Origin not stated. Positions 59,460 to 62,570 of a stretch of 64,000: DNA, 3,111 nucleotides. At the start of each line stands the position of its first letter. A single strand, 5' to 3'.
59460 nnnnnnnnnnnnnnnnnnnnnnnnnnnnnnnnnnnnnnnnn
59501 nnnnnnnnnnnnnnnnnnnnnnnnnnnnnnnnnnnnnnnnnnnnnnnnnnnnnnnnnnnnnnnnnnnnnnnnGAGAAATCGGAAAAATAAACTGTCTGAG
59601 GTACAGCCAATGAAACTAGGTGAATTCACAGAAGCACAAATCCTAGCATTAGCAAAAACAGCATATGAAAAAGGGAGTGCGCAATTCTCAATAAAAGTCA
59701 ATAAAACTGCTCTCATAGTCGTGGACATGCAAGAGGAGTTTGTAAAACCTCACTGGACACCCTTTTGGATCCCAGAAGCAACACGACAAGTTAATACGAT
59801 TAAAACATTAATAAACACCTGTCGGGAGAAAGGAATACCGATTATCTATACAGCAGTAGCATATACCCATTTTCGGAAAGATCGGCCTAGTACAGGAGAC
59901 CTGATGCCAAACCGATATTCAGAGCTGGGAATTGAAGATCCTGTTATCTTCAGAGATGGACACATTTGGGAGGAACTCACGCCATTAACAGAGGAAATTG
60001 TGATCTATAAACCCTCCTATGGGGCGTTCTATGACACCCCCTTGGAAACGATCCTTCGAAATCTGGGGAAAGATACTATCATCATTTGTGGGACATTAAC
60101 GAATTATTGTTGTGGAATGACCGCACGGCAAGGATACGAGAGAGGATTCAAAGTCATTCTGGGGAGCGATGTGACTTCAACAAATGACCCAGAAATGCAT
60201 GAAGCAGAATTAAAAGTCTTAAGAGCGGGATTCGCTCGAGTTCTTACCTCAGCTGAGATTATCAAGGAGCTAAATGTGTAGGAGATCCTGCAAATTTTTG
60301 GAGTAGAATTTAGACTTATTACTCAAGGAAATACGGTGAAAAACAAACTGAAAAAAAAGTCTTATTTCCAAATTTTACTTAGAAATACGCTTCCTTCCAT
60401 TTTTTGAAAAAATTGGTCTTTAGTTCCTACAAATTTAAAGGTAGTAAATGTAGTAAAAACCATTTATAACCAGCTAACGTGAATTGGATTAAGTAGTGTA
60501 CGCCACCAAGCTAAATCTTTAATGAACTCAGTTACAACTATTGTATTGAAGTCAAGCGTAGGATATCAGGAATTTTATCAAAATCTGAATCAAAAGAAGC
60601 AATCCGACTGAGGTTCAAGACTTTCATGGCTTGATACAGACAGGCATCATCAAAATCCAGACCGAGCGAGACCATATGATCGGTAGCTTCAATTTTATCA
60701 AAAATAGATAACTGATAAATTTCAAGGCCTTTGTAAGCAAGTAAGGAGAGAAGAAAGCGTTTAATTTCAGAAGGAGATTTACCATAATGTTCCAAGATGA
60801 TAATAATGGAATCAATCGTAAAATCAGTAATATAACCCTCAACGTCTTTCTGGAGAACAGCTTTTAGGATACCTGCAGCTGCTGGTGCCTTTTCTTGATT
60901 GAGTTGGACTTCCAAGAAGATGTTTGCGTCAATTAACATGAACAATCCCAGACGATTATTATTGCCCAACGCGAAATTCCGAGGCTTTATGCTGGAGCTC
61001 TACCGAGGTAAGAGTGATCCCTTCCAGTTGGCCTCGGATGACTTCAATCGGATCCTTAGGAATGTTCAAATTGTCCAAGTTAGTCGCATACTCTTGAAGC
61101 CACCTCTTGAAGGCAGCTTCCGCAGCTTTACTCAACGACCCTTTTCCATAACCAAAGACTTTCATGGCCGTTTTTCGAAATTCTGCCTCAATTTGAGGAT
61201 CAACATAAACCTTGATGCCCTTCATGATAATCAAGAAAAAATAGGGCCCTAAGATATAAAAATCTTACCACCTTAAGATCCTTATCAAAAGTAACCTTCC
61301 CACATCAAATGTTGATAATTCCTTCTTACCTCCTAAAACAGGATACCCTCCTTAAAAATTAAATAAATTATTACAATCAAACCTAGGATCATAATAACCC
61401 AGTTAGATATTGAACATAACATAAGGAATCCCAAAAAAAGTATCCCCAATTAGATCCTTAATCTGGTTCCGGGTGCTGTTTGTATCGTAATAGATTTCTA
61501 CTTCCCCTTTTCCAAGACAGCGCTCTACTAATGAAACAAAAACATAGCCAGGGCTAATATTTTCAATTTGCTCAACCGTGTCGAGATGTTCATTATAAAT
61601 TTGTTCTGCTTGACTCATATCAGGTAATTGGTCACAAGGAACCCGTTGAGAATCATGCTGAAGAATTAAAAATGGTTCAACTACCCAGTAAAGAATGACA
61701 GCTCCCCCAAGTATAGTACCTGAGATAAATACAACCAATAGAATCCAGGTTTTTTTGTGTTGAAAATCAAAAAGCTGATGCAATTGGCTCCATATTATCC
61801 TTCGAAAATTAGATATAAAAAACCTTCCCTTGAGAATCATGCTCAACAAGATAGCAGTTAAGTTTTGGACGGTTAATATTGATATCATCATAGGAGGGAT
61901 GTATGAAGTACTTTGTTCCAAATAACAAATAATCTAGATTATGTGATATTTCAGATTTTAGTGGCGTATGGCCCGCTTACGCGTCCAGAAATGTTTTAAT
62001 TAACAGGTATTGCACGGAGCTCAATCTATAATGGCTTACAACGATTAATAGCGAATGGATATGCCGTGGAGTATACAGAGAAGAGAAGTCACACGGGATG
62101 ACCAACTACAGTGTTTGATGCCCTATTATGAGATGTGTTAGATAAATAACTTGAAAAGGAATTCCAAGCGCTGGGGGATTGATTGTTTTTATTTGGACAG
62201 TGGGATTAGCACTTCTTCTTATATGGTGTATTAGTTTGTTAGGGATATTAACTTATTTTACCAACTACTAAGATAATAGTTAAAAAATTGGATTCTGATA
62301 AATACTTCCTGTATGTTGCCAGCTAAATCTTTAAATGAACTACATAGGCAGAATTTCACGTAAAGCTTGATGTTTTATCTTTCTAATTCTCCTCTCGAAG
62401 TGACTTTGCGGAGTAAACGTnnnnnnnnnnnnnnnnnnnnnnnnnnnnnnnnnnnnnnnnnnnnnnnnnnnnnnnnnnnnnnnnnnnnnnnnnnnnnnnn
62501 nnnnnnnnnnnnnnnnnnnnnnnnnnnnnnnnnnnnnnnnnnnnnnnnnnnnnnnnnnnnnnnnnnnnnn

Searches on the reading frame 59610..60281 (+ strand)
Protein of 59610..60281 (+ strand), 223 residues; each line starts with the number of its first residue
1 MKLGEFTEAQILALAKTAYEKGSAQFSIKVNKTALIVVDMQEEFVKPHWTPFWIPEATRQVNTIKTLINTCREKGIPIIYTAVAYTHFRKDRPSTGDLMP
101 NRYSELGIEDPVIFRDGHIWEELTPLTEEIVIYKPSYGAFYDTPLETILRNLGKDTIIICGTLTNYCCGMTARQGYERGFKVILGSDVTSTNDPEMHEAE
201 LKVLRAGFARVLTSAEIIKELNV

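Call 13: search_protein_families(library=pfam, proteins=[window:59610-60281:+], max_evalue=0.01)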
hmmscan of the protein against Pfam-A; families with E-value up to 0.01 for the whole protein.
window:59610-60281:+ (223 aa): 1 family
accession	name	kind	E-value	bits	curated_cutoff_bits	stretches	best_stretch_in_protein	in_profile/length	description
PF00857.26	Isochorismatase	-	2.3e-38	132.5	27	1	33-216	1-175/175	Isochorismatase domain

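Call 17: find_encoding_contigs(protein=window:59610-60281:+, flank=10000, max_places=10)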
Protein window:59610-60281:+ (223 aa): no gene with exactly this product is on record in the collection.

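Call 18: find_homologous_proteins(query=window:59610-60281:+, max_evalue=1e-20)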
Query window:59610-60281:+ (223 aa): 1533 proteins with E <= 1e-20 among 1766 candidates; the best 120 are listed.
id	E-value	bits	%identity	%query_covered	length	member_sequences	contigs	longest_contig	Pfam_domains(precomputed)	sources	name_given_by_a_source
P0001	1.1e-146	504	100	100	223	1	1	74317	PF00857.27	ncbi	ncbi:MAG: cysteine hydrolase family protein [Promethearchaeota archaeon]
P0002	4.3e-141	486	96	100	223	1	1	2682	PF00857.27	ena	-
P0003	2.3e-125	435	84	100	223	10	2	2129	PF00857.27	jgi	jgi:nicotinamidase-related amidase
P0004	7.6e-125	433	86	100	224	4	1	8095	PF00857.27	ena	-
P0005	1.3e-123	429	84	99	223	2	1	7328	PF00857.27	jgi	jgi:nicotinamidase-related amidase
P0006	3.6e-123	428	82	99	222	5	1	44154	PF00857.27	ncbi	ncbi:MAG: cysteine hydrolase family protein [Promethearchaeota archaeon]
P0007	1.2e-122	426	81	99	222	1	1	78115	PF00857.27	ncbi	ncbi:MAG: cysteine hydrolase family protein [Candidatus Thorarchaeota archaeon]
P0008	1.7e-121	422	83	100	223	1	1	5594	PF00857.27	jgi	jgi:nicotinamidase-related amidase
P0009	8.5e-121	420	83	100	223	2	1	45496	PF00857.27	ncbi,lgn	-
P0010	2.6e-119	415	81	99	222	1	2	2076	PF00857.27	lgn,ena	-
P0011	6.9e-117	407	80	99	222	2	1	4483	PF00857.27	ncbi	-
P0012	1.6e-116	406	81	99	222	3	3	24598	PF00857.27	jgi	jgi:nicotinamidase-related amidase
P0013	1.7e-116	406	81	98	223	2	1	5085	PF00857.27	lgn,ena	-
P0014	2.1e-115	402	78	99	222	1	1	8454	PF00857.27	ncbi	ncbi:MAG: cysteine hydrolase family protein [Candidatus Hodarchaeota archaeon]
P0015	1.1e-114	400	79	100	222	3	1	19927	PF00857.27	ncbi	ncbi:MAG: cysteine hydrolase family protein [Candidatus Hodarchaeota archaeon]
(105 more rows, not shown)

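Call 19: find_encoding_contigs(protein=P0001, flank=10000, max_places=4)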
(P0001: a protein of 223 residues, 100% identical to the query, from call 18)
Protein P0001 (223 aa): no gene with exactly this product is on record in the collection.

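Call 20: find_encoding_contigs(protein=P0002, flank=10000, max_places=4)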
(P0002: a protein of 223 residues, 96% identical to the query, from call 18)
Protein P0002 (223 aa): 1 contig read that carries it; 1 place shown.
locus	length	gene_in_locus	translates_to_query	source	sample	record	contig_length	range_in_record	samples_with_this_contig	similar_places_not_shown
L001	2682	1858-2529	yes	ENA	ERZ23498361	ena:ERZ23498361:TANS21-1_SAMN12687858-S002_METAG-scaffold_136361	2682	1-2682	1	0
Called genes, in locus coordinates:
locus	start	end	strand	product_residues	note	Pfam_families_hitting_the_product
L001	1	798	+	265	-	?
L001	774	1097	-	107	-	PF14399:BtrH_N (weak)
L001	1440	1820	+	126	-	PF01842:ACT, PF13291:ACT_4 (faint), PF22190:TTHA0829-like_ACT (faint), PF22629:ACT_AHAS_ss (faint)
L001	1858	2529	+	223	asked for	PF00857:Isochorismatase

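Call 21: find_encoding_contigs(protein=P0006, flank=10000, max_places=4)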
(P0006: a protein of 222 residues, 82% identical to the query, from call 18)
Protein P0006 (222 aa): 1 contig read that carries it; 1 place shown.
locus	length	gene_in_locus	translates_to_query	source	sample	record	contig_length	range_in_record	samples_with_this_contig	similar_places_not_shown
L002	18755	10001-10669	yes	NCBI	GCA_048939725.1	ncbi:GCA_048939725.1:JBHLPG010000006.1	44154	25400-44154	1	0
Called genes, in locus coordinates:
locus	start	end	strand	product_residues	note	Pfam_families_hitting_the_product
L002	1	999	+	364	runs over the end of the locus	PF01244:Peptidase_M19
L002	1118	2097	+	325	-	PF01244:Peptidase_M19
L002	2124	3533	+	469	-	PF03972:MmgE_PrpD_N, PF19305:MmgE_PrpD_C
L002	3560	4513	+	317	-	PF26233:NicX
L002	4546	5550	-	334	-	PF01522:Polysacc_deac_1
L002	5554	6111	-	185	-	PF01978:TrmB (faint), PF08279:HTH_11 (weak), PF13404:HTH_AsnC-type, PF13412:HTH_24, PF01037:AsnC_trans_reg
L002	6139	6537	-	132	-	PF01243:PNPOx_N, PF12900:Pyridox_ox_2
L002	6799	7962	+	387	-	PF04015:DUF362, PF12837:Fer4_6 (faint), PF14697:Fer4_21 (faint), PF25160:LdpA_Fe-S-bd (faint), PF00037:Fer4 (faint), PF12838:Fer4_7 (faint), PF13187:Fer4_9 (weak), PF13237:Fer4_10 (weak)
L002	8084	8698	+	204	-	PF23023:Anti-Pycsar_Apyc1, PF00753:Lactamase_B, PF19583:ODP (weak), PF12706:Lactamase_B_2 (weak)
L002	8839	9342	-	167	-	PF13639:zf-RING_2 (weak)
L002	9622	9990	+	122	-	PF01842:ACT (weak), PF13291:ACT_4 (faint), PF22629:ACT_AHAS_ss (faint)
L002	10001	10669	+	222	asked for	PF00857:Isochorismatase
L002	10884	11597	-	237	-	PF00132:Hexapep, PF14602:Hexapep_2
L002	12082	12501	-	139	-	PF07883:Cupin_2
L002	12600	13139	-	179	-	PF12682:Flavodoxin_4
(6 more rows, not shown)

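Call 22: find_encoding_contigs(protein=P0009, flank=10000, max_places=4)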
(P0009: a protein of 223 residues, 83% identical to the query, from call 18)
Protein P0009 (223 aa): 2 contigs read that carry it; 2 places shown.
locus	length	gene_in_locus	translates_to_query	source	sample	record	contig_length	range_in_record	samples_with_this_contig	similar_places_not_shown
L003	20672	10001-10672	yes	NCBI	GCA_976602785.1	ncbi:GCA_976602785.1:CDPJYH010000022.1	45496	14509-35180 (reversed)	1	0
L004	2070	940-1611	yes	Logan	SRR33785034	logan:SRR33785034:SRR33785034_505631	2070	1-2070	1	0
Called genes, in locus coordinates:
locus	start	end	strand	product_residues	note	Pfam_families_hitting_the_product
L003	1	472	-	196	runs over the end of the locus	PF08818:DUF1801, PF13376:OmdA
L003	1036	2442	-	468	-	PF00668:Condensation, PF07247:AATase (faint)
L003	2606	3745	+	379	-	PF01978:TrmB (faint), PF12802:MarR_2 (faint)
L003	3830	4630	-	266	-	PF02517:Rce1-like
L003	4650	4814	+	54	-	-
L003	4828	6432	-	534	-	PF00515:TPR_1 (faint), PF07719:TPR_2 (faint), PF13181:TPR_8 (faint), PF10602:RPN7 (faint), PF13424:TPR_12 (weak), PF13424:TPR_12, PF17874:TPR_MalT, PF13424:TPR_12, +2 more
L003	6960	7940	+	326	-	PF04909:Amidohydro_2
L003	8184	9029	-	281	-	PF03446:NAD_binding_2, PF03807:F420_oxidored, PF14748:P5CR_dimer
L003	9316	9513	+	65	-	-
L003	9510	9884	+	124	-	PF01842:ACT (weak), PF13291:ACT_4 (faint), PF19571:ACT_8 (weak)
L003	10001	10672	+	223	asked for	PF00857:Isochorismatase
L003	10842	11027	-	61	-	-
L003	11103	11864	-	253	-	-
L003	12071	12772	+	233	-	PF02463:SMC_N, PF00005:ABC_tran, PF13304:AAA_21 (faint)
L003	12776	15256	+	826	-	PF02687:FtsX, PF12704:MacB_PCD (weak), PF02687:FtsX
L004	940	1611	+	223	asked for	PF00857:Isochorismatase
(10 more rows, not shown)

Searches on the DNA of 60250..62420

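Call 48: search_rna_families(source=window, start=60250, end=62420, threshold=evalue, max_evalue=10)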
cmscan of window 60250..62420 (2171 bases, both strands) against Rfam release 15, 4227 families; matches with E-value up to 10: 0.
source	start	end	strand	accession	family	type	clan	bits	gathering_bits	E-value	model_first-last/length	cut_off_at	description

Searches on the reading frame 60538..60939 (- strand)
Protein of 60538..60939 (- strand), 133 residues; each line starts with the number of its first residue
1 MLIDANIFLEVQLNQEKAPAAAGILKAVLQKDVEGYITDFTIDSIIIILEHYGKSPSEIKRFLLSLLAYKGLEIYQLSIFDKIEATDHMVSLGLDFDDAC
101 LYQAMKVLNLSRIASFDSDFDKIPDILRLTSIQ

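Call 13: search_protein_families(library=pfam, proteins=[window:60538-60939:-], max_evalue=0.01)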
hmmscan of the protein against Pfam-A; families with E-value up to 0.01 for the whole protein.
window:60538-60939:- (133 aa): 2 families
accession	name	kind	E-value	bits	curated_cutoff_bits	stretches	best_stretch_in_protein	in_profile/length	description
PF01850.27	PIN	-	4.2e-11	43.9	23.6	1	1-124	1-118/120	PIN domain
PF13470.12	PIN_3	-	8.3e-06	27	27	1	2-100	3-96/115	PIN domain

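Call 59: search_protein_families(library=phrogs, proteins=[window:60538-60939:-], max_evalue=0.01)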
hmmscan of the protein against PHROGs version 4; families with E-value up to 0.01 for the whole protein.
window:60538-60939:- (133 aa): 1 family
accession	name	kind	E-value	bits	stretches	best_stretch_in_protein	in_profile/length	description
phrog_35851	-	unknown function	0.0013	20.2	1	2-130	4-134/140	-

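Call 62: find_related_loci(query=window:60538-60939:-, collection=viral_contigs, flank=3000)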
Query window:60538-60939:- (133 aa) in viral_contigs; peptide patterns used: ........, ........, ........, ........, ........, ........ (x = any residue, [..] = any of these).
5 stretches matched a pattern, but none encodes a relative of the query by tblastn (E <= 1e-3).

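Call 70: list_cluster_members(proteins=[window:60538-60939:-, window:60538-60969:-, window:60959-61225:-, window:60959-61234:-, window:61403-61783:-, window:59192-59572:+, window:58132-58959:+, window:57329-58096:+])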
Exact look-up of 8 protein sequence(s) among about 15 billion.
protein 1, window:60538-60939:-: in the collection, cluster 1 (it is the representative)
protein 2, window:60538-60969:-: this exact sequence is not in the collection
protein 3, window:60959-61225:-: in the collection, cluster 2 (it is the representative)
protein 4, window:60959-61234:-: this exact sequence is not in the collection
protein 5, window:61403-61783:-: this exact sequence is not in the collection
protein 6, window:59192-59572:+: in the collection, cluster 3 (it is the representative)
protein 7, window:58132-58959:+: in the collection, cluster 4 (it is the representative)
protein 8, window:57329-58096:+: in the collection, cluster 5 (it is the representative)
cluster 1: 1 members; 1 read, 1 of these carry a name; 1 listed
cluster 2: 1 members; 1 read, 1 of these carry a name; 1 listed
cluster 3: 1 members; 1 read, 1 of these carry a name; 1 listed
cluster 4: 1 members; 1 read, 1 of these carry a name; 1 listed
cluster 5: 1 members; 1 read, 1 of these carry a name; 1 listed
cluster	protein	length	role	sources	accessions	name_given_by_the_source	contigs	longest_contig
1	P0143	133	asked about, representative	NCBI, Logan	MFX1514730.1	MAG: type II toxin-antitoxin system VapC family toxin [Promethearchaeota archaeon]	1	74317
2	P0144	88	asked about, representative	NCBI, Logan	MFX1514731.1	MAG: hypothetical protein ACFFC6_00335 [Promethearchaeota archaeon]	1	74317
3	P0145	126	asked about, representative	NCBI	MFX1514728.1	MAG: ACT domain-containing protein [Promethearchaeota archaeon]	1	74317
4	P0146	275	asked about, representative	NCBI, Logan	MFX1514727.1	MAG: MBL fold metallo-hydrolase [Promethearchaeota archaeon]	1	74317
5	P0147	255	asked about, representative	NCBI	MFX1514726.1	MAG: MBL fold metallo-hydrolase [Promethearchaeota archaeon]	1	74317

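Call 71: find_encoding_contigs(protein=window:60538-60939:-, flank=10000, max_places=6)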
Protein window:60538-60939:- (133 aa): 1 contig read that carries it; 1 place shown.
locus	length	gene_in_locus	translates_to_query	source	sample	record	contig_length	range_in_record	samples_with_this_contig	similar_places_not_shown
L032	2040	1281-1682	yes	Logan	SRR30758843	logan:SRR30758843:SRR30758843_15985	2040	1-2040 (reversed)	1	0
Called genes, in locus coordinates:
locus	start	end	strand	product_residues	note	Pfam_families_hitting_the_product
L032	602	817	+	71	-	-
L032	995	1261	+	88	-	-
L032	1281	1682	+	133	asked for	PF01850:PIN, PF13470:PIN_3 (weak)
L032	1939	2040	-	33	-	?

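Call 85: search_protein_families(library=ncbifam, proteins=[window:60538-60939:-], max_evalue=0.1)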
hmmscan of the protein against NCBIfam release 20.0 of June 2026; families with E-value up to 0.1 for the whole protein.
window:60538-60939:- (133 aa): 0 families
